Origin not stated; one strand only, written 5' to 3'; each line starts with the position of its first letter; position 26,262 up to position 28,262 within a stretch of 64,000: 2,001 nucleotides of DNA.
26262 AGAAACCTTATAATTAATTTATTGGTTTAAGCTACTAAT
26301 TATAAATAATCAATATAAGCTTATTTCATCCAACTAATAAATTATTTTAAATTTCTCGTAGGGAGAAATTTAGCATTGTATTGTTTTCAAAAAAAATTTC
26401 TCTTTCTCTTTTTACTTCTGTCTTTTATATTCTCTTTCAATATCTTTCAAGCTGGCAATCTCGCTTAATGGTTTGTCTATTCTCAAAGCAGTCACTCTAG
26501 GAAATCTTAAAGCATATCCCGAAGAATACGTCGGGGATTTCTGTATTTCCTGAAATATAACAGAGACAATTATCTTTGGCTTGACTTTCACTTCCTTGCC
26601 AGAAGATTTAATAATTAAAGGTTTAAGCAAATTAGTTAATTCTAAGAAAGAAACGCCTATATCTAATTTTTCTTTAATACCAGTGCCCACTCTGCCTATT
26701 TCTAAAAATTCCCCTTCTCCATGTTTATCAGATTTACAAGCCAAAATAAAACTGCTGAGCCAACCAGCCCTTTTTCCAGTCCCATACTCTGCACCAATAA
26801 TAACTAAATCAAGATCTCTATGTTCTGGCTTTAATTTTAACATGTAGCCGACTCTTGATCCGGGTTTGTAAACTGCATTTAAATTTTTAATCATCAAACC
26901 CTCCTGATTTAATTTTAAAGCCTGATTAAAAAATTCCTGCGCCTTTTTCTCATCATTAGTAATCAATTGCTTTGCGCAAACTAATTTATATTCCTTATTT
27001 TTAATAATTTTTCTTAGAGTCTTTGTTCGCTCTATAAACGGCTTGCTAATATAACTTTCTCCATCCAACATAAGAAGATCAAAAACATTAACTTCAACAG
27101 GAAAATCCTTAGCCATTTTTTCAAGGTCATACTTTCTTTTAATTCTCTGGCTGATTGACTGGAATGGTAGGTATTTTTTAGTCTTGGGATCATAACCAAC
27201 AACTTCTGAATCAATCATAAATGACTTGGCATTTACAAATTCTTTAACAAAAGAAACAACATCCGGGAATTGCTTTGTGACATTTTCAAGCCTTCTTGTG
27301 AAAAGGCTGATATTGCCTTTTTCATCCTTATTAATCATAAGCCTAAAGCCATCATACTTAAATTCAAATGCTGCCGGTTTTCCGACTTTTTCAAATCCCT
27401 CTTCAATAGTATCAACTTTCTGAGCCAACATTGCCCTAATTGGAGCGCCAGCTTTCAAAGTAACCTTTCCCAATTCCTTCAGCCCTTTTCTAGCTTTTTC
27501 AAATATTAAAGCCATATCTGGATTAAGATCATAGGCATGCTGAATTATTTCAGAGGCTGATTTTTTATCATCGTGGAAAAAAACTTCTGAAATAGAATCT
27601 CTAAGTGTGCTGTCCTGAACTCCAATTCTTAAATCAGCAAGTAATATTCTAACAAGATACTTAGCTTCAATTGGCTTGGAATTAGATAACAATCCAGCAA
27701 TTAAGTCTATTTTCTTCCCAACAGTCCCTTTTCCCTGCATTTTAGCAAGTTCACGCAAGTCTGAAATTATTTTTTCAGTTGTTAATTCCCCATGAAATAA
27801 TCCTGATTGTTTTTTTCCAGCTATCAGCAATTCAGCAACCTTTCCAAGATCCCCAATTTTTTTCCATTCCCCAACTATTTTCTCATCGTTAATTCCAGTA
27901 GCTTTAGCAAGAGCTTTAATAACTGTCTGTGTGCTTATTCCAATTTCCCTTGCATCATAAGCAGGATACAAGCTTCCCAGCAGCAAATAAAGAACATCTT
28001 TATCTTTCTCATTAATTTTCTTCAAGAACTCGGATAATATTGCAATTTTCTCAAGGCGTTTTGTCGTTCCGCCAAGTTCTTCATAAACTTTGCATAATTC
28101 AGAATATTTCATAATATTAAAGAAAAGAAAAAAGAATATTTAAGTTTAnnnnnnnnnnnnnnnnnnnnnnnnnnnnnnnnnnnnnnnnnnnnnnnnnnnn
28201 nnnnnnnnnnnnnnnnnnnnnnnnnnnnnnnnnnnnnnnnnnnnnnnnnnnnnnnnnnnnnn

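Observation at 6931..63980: Orientation-locked, multi-hairpin intergenic repeat family (IGR-A), about 32 loci in 57 kb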

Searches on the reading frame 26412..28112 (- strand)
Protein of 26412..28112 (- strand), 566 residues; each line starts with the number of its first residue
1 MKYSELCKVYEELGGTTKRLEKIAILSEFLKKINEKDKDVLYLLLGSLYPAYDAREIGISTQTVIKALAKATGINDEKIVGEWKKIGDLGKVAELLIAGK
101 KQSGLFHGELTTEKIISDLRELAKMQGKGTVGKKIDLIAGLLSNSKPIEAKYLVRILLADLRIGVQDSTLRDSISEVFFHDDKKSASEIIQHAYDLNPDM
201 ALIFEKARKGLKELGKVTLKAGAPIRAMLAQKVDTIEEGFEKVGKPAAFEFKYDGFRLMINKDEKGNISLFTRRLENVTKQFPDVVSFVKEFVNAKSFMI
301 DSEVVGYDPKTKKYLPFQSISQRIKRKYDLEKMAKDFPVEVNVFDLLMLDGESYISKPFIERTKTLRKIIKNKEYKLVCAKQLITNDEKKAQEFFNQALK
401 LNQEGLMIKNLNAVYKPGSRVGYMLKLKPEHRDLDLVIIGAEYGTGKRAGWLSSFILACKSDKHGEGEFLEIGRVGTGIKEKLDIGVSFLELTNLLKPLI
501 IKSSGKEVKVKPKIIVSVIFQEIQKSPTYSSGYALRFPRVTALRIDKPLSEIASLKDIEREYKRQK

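Call 11: find_encoding_contigs(protein=window:26412-28112:-, flank=10000, max_places=6)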
Protein window:26412-28112:- (566 aa): 1 contig read that carries it; 1 place shown.
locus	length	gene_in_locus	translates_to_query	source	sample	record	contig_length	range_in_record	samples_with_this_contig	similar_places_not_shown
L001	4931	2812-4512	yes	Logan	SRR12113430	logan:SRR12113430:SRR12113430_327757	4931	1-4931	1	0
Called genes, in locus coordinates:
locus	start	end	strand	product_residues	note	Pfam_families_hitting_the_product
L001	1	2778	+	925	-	?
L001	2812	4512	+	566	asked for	PF04675:DNA_ligase_A_N, PF01068:DNA_ligase_A_M, PF04679:DNA_ligase_A_C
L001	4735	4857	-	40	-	-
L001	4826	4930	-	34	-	?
